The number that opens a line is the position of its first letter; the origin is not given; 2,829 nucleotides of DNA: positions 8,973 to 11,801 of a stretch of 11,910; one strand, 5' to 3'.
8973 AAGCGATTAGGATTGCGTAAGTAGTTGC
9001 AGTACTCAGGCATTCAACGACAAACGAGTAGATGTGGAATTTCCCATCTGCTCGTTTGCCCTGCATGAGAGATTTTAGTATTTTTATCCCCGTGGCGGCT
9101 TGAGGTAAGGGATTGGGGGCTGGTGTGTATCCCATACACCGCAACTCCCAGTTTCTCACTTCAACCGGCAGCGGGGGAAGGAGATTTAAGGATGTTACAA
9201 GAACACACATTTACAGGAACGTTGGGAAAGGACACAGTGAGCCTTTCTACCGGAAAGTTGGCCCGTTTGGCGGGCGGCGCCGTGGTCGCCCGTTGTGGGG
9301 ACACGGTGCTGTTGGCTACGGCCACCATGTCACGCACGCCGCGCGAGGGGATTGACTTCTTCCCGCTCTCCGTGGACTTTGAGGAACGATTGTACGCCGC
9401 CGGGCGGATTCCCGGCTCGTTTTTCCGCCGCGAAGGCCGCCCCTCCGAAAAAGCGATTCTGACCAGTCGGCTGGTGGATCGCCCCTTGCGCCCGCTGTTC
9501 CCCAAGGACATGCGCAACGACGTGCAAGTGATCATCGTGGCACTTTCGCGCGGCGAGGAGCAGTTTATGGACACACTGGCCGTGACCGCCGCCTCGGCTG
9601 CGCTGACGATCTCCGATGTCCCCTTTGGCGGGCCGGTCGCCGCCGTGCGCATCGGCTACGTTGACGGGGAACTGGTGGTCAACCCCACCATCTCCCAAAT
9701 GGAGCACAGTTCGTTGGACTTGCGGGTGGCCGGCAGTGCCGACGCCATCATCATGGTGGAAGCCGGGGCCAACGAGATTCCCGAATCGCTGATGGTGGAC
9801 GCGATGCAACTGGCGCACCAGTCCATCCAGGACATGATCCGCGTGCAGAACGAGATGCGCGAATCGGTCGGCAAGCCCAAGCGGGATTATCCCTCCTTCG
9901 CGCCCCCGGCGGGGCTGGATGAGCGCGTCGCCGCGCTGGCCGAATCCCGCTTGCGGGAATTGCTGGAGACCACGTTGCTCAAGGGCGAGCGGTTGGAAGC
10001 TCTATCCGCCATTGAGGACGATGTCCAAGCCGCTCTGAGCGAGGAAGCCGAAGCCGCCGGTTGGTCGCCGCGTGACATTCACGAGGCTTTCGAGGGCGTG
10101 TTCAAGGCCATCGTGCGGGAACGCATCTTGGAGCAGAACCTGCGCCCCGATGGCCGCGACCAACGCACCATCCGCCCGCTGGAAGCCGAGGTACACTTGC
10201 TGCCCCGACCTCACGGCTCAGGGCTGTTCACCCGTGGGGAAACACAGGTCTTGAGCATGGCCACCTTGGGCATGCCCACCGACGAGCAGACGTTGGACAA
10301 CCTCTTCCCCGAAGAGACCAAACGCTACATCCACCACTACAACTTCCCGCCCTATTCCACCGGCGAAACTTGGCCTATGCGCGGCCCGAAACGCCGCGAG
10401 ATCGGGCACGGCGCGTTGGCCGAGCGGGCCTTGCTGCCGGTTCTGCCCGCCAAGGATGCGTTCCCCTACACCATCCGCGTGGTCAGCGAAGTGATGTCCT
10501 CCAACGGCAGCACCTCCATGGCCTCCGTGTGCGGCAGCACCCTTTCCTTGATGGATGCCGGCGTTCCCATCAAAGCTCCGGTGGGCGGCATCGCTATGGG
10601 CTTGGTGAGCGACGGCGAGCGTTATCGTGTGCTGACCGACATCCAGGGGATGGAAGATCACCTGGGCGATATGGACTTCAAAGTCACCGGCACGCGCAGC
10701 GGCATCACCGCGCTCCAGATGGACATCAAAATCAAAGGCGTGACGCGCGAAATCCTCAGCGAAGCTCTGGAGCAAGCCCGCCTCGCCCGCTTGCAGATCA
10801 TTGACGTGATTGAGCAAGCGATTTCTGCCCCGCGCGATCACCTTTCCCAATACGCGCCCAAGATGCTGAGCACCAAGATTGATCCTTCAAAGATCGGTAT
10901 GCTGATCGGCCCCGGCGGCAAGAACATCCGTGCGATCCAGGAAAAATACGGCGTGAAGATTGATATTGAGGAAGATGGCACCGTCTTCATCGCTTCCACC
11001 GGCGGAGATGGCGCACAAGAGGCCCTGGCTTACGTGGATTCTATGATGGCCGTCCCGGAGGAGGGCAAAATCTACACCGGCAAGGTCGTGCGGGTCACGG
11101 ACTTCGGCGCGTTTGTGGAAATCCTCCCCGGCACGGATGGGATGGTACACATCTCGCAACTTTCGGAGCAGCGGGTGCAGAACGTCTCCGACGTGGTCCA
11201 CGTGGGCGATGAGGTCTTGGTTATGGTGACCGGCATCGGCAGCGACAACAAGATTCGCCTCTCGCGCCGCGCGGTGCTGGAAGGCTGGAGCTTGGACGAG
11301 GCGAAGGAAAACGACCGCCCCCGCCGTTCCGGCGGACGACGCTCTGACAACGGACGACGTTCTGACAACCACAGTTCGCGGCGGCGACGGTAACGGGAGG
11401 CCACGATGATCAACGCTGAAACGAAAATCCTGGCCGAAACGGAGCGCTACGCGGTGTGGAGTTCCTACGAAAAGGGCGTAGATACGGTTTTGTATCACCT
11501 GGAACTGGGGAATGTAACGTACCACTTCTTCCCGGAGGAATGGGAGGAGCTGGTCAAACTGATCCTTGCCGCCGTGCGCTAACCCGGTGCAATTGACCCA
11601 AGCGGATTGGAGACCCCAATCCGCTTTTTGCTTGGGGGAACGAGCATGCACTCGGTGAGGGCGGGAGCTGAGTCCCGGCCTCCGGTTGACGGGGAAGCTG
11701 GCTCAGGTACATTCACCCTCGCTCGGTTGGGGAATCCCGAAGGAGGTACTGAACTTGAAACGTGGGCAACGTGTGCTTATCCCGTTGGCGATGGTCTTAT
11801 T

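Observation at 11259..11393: PNPase carries an unusual Arg/Ser/Asp-rich C-terminal tail generated by an 18-bp tandem duplication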

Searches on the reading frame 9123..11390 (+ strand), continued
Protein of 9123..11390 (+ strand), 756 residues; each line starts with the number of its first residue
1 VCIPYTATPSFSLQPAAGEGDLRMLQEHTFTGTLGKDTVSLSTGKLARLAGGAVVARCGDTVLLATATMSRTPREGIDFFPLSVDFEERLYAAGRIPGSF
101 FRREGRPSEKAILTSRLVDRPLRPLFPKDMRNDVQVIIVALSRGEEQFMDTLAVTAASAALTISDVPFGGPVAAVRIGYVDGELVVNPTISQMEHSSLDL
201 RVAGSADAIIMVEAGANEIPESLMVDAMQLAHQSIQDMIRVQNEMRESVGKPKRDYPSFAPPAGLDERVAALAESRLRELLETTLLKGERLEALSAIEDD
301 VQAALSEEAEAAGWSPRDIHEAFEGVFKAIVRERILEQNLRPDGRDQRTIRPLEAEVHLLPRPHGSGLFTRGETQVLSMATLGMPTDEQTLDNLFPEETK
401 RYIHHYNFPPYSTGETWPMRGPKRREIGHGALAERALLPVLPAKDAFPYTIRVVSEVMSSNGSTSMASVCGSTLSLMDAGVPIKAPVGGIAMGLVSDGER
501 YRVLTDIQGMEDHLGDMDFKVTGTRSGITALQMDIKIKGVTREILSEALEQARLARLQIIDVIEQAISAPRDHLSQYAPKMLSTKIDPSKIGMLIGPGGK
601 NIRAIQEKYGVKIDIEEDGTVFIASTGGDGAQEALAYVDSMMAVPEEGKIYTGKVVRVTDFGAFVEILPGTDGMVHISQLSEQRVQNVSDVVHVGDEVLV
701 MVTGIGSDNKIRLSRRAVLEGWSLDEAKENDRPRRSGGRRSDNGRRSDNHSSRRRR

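Call 14: search_solved_structures(query=window:9192-11390:+, max_evalue=1e-20)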
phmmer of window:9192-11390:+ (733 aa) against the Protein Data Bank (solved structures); distinct sequences matched with E-value up to 1e-20: 34.
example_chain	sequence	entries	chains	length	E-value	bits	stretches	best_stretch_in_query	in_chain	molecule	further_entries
8zaw_A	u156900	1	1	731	7.1e-219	732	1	14-695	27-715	Polyribonucleotide nucleotidyltransferase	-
5yjj_A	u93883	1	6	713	2.7e-218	730.1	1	15-694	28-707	Polyribonucleotide nucleotidyltransferase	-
3cdi_A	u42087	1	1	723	4.2e-208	696.4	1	11-697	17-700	Polynucleotide phosphorylase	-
7ogk_A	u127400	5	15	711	4.7e-208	696.3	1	11-697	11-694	Polyribonucleotide nucleotidyltransferase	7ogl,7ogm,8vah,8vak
4nbq_A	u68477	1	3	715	1.8e-205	687.7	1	10-694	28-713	Polyribonucleotide nucleotidyltransferase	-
4am3_A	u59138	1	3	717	5.7e-194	649.7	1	12-702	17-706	POLYRIBONUCLEOTIDE NUCLEOTIDYLTRANSFERASE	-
4aid_A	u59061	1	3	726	6e-194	649.6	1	12-702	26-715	POLYRIBONUCLEOTIDE NUCLEOTIDYLTRANSFERASE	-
4aim_A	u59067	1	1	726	7.9e-194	649.2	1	12-702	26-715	POLYRIBONUCLEOTIDE NUCLEOTIDYLTRANSFERASE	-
7ld5_A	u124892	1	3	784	2.3e-189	634.5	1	8-703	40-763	Polyribonucleotide nucleotidyltransferase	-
6d6k_A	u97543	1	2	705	1.1e-187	628.9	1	11-694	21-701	Polyribonucleotide nucleotidyltransferase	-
8wx0_A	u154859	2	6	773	2.2e-184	618.1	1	8-690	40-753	Bifunctional guanosine pentaphosphate synthetase/polyribonucleotide nucleotidyltransferase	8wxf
8wwp_A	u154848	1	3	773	8.7e-184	616.1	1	8-690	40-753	Bifunctional guanosine pentaphosphate synthetase/polyribonucleotide nucleotidyltransferase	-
1e3h_A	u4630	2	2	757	2.1e-180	604.9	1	8-705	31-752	GUANOSINE PENTAPHOSPHATE SYNTHETASE | Polyribonucleotide nucleotidyltransferase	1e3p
5xex_A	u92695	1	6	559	4.6e-178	597.1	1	15-554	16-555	Polyribonucleotide nucleotidyltransferase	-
3cdj_A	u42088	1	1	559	3e-167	561.4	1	11-550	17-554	Polynucleotide phosphorylase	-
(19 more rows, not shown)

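Call 15: find_encoding_contigs(protein=window:9192-11390:+, flank=3000, max_places=4)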
Protein window:9192-11390:+ (733 aa): no gene with exactly this product is on record in the collection.

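Call 16: find_encoding_contigs(protein=P0001, flank=3000, max_places=4)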
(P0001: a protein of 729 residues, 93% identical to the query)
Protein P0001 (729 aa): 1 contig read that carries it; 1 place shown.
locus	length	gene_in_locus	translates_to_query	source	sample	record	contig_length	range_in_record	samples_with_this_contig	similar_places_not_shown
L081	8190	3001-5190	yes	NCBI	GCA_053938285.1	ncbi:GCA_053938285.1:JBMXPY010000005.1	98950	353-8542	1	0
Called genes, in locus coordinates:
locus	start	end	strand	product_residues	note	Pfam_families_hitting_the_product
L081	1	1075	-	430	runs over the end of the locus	-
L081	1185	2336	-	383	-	PF01966:HD, PF13286:HD_assoc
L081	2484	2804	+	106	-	PF00312:Ribosomal_S15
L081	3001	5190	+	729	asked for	PF01138:RNase_PH, PF03725:RNase_PH_C, PF03726:PNPase, PF01138:RNase_PH, PF03725:RNase_PH_C (weak), PF00013:KH_1, PF00575:S1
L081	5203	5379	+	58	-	-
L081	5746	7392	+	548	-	PF00497:SBP_bac_3, PF10613:Lig_chan-Glu_bd, PF14503:YhfZ_C (faint), PF03401:TctC (faint), PF00497:SBP_bac_3, PF10613:Lig_chan-Glu_bd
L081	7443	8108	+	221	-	PF00528:BPD_transp_1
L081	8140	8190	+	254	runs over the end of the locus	PF02463:SMC_N, PF00005:ABC_tran, PF13304:AAA_21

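Call 40: predict_structure(alignment_id=A2)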
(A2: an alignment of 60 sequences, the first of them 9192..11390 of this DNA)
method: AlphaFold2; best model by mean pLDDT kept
length: 733 residues; sequences in the alignment: 60
mean_pLDDT: 76.5   pTM: 0.71
mean pLDDT of the five models: 76.5, 75.6, 72.5, 71.9, 66.4
residues with pLDDT >= 90: 219; 70-90: 329; 50-70: 71; < 50: 114
segments of 3 or more residues with pLDDT < 50: 65-83, 338-405, 435-438, 712-733
pLDDT, mean of each block of 10 residues (from residue 1): 83 93 71 93 86 67 47 30 54 82 84 87 89 95 92 96 94 94 89 94 95 97 92 79 92 90 80 94 90 89 90 87 83 54 30 26 32 40 34 28 54 84 67 49 78 82 92 88 79 87 94 78 93 92 85 66 81 82 81 71 72 83 87 87 84 83 81 89 85 87 78 42 37 39
secondary structure, 60 per line:
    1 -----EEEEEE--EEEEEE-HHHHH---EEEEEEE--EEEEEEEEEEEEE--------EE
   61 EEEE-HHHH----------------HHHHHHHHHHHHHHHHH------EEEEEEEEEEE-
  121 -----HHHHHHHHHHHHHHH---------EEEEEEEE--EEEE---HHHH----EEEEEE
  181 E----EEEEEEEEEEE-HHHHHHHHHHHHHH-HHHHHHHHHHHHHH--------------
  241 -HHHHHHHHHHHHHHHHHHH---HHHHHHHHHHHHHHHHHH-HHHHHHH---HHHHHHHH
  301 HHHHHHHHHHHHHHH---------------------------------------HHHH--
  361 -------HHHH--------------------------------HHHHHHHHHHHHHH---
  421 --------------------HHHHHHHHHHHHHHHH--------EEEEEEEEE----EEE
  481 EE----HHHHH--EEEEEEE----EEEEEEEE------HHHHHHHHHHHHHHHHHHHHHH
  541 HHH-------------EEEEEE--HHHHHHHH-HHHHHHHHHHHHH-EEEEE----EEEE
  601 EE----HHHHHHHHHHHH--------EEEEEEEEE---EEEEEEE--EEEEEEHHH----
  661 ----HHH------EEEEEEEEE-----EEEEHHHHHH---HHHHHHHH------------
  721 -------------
elements in order (helices of 4 or more, strands of 3 or more residues): E6-11 E14-19 H21-25 E29-35 E38-50 E59-64 H66-69 H86-102 E109-119 H126-140 E150-157 E160-163 H167-170 E175-181 E186-196 H198-211 H213-226 H242-260 H264-281 H283-289 H293-315 H355-358 H368-371 H404-417 H441-456 E465-473 E478-482 H487-491 E494-500 E505-512 H519-543 E557-562 H565-572 H574-586 E588-592 E597-602 H607-618 E627-635 E639-645 E648-653 E674-682 E688-691 H692-697 H701-708

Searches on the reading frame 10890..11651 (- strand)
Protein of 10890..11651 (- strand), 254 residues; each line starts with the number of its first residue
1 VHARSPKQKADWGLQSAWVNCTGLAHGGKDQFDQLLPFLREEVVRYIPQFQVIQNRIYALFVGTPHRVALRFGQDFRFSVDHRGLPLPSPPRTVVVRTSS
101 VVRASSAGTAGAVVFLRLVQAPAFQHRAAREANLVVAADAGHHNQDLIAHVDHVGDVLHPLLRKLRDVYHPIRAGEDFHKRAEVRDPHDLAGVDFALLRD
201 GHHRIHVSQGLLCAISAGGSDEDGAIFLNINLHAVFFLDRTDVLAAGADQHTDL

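Call 42: search_protein_families(library=pfam, proteins=[window:10890-11651:-], max_evalue=0.01)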
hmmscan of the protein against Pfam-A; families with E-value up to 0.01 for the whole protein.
window:10890-11651:- (254 aa): 0 families

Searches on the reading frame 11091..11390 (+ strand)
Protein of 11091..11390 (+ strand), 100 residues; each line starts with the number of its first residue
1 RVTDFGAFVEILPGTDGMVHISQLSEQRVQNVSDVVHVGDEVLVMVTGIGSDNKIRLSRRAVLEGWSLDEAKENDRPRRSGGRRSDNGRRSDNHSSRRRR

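Call 27: find_homologous_proteins(query=window:11091-11390:+, max_evalue=0.00001)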
Query window:11091-11390:+ (100 aa): 377 proteins with E <= 0.00001 among 462 candidates; the best 120 are listed.
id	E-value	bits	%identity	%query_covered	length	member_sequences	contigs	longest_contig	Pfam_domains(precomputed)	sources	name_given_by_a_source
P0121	6.6e-38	147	85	82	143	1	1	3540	PF00575.30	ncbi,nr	ncbi:MAG TPA: S1 RNA-binding domain-containing protein, partial [Chloroflexi bacterium]|nr:S1 RNA-bi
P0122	5.6e-35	137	75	77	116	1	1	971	PF00575.30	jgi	jgi:polyribonucleotide nucleotidyltransferase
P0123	3.6e-34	135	76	78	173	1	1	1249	PF00013.36,PF22675.3,PF00575.30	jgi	jgi:polyribonucleotide nucleotidyltransferase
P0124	6.5e-33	131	70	77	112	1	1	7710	PF00575.30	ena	-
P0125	6.7e-33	131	75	75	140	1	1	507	PF00575.30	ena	-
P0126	9.6e-33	130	65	99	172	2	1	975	PF00013.36,PF00575.30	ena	-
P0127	2.4e-32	129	73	77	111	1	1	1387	PF00575.30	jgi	jgi:polyribonucleotide nucleotidyltransferase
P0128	3.0e-32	128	67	98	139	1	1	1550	PF00575.30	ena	-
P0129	9.5e-32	127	73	75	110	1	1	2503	PF00575.30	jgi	jgi:polyribonucleotide nucleotidyltransferase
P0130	1.1e-31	127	73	75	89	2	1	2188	PF00575.30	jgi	jgi:polyribonucleotide nucleotidyltransferase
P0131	3.1e-31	125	71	73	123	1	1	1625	PF00575.30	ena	-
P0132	3.5e-31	125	71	75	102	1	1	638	PF00575.30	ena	-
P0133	3.6e-31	125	72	83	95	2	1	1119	PF00575.30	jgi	jgi:polyribonucleotide nucleotidyltransferase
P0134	3.6e-31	125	69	80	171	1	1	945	PF00013.36,PF00575.30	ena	-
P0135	5.0e-31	125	74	73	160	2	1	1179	PF00013.36,PF00575.30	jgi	jgi:polyribonucleotide nucleotidyltransferase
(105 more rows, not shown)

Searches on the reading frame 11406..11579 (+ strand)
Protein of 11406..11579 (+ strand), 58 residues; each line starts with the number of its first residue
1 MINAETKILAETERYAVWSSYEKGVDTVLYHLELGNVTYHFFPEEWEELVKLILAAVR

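Call 24: search_protein_families(library=pfam, proteins=[window:11406-11579:+], max_evalue=0.001)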
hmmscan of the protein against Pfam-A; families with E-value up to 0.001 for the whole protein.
window:11406-11579:+ (58 aa): 0 families
